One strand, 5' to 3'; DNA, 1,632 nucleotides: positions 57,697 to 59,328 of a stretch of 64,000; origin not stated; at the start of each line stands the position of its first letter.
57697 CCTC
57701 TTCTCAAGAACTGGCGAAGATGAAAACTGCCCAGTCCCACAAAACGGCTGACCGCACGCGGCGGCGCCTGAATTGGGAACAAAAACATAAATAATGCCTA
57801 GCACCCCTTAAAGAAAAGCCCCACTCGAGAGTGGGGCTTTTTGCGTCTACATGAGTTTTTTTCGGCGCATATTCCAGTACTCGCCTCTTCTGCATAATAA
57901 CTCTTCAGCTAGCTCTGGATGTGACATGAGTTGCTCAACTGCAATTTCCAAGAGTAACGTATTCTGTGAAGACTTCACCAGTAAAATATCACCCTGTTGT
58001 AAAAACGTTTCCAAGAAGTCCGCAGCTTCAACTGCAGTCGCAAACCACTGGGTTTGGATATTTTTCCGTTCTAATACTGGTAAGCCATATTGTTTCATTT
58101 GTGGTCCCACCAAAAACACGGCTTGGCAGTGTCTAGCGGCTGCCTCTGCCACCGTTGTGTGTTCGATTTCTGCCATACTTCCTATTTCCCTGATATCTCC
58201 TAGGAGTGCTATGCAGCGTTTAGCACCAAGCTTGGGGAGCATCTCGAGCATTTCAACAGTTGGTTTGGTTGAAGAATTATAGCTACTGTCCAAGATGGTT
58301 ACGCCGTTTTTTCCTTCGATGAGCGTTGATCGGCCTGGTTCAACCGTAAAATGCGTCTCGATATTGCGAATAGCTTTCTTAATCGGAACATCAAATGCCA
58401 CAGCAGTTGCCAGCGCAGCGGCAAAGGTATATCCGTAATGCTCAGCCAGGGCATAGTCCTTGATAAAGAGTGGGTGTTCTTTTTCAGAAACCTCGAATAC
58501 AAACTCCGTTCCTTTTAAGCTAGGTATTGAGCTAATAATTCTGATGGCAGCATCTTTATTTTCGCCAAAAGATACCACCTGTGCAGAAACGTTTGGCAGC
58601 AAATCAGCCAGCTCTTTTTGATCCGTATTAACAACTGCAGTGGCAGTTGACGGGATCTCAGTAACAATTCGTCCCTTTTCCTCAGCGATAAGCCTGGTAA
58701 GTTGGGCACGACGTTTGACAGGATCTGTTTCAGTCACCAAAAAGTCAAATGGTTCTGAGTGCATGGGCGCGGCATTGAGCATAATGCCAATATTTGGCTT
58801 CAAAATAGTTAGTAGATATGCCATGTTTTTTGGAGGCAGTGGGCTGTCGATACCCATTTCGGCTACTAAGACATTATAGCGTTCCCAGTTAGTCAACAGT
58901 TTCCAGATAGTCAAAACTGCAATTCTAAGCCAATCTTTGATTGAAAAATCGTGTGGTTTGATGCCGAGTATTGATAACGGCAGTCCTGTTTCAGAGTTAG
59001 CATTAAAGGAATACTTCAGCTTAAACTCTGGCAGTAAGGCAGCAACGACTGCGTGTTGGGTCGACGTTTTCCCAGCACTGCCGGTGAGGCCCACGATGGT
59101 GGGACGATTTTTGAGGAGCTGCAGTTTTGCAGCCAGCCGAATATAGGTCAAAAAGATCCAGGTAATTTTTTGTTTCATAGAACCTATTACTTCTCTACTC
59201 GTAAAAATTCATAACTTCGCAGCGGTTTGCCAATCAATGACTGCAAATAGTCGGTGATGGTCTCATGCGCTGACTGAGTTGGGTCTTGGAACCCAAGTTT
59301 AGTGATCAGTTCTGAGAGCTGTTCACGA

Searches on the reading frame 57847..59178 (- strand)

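Call 30: search_protein_families(library=ncbifam, proteins=[window:57847-59178:-], max_evalue=1e-10)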
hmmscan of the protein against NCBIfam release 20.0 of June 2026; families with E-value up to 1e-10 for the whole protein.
window:57847-59178:- (443 aa): 5 families
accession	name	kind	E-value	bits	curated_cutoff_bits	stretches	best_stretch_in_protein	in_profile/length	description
TIGR01143.1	murF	subfamily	2.1e-49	168.6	288.6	1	92-410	117-412/418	UDP-N-acetylmuramoyl-tripeptide--D-alanyl-D-alanine ligase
NF008896.0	PRK11929.1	equivalog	3.9e-34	117.6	1023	1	95-420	650-959/965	bifunctional UDP-N-acetylmuramoyl-L-alanyl-D-glutamate--2,6-diaminopimelate ligase MurE/UDP-N-acetylmuramoyl-tripeptide--D-alanyl-D-alanine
NF010693.0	PRK14093.1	equivalog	2e-18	66.4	544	1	162-409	204-457/479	UDP-N-acetylmuramoylalanyl-D-glutamyl-2,6-diaminopimelate--D-alanyl-D-alanine ligase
NF008897.0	PRK11930.1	equivalog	2.3e-15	55.7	804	0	99-407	157-444/822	bifunctional UDP-N-acetylmuramoyl-tripeptide:D-alanyl-D-alanine ligase/alanine racemase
NF008041.0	PRK10773.1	equivalog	1.7e-14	53.4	551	0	164-407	198-438/453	UDP-N-acetylmuramoyl-tripeptide--D-alanyl-D-alanine ligase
